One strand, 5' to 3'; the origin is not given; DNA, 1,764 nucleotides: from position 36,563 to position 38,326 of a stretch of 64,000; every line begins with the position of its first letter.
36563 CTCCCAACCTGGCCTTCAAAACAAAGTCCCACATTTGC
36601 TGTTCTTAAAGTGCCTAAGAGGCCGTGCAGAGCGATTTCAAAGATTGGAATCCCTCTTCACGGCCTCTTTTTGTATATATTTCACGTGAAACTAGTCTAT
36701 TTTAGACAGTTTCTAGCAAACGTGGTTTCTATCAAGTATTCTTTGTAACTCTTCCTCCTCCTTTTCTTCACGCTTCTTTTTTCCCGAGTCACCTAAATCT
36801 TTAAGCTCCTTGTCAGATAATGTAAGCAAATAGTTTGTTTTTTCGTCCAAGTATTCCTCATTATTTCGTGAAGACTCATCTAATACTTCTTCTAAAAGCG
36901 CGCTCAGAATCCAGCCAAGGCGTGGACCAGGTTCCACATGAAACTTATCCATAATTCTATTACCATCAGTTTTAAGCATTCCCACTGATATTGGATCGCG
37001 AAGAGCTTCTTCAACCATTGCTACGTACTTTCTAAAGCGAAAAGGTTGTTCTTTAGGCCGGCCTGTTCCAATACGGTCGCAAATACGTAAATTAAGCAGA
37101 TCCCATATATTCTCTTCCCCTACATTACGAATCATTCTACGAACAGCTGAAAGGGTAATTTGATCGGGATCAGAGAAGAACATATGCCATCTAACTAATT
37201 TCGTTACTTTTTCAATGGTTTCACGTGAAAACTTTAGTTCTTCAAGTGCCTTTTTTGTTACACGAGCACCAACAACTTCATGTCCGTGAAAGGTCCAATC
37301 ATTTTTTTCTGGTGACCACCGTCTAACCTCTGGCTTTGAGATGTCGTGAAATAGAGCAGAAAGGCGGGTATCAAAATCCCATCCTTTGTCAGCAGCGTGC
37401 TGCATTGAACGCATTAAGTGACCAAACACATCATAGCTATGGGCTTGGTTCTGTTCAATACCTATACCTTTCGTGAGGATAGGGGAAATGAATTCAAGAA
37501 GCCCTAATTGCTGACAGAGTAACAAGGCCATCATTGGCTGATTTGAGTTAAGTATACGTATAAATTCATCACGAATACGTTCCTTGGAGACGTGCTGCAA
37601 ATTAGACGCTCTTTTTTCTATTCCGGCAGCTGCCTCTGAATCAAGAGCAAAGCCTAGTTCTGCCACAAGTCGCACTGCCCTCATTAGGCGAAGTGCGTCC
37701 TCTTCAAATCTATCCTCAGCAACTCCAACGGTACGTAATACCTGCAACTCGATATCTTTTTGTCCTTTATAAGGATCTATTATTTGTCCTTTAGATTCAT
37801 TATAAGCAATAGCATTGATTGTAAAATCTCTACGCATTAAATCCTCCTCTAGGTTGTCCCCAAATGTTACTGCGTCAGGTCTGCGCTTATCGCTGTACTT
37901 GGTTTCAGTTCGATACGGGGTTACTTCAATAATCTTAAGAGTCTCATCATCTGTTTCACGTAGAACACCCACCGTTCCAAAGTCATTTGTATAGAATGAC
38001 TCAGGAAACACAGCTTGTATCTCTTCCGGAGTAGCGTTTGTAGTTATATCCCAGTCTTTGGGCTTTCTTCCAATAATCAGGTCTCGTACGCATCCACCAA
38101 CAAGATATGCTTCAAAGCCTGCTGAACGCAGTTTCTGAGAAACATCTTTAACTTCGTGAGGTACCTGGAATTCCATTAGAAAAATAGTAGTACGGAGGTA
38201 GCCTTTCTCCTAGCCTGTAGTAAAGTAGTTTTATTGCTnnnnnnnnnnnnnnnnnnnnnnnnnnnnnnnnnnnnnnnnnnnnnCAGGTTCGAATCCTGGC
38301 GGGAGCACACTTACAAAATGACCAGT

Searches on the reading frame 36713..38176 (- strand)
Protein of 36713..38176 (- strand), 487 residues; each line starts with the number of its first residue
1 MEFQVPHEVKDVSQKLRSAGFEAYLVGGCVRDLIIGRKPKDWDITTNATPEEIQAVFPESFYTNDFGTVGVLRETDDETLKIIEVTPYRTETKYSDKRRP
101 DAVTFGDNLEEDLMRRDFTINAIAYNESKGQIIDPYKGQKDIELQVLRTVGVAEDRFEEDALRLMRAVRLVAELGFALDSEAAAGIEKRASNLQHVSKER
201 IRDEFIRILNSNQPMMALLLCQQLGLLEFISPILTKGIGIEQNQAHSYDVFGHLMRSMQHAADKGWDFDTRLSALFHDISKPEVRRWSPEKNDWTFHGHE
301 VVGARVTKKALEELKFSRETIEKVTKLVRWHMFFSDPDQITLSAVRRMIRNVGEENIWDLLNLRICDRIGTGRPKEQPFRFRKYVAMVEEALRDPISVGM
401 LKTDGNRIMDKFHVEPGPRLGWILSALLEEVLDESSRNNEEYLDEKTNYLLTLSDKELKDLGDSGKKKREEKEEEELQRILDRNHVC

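Call 35: search_protein_families(library=pfam, proteins=[window:36713-38176:-], max_evalue=0.0001)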
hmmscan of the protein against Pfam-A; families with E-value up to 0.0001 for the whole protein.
window:36713-38176:- (487 aa): 4 families
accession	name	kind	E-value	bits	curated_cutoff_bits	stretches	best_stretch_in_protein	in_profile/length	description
PF01743.26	PolyA_pol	-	8.4e-38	130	23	1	23-148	1-126/126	Poly A polymerase head domain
PF12627.12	PolyA_pol_RNAbd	-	1e-12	48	22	1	175-235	1-61/64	Probable RNA and SrmB- binding site of polymerase A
PF01966.28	HD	-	2.6e-11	44.3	22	1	250-342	1-102/116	HD domain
PF13735.12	tRNA_NucTran2_2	-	1.3e-07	32.1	27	1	307-443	24-145/149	tRNA nucleotidyltransferase domain 2 putative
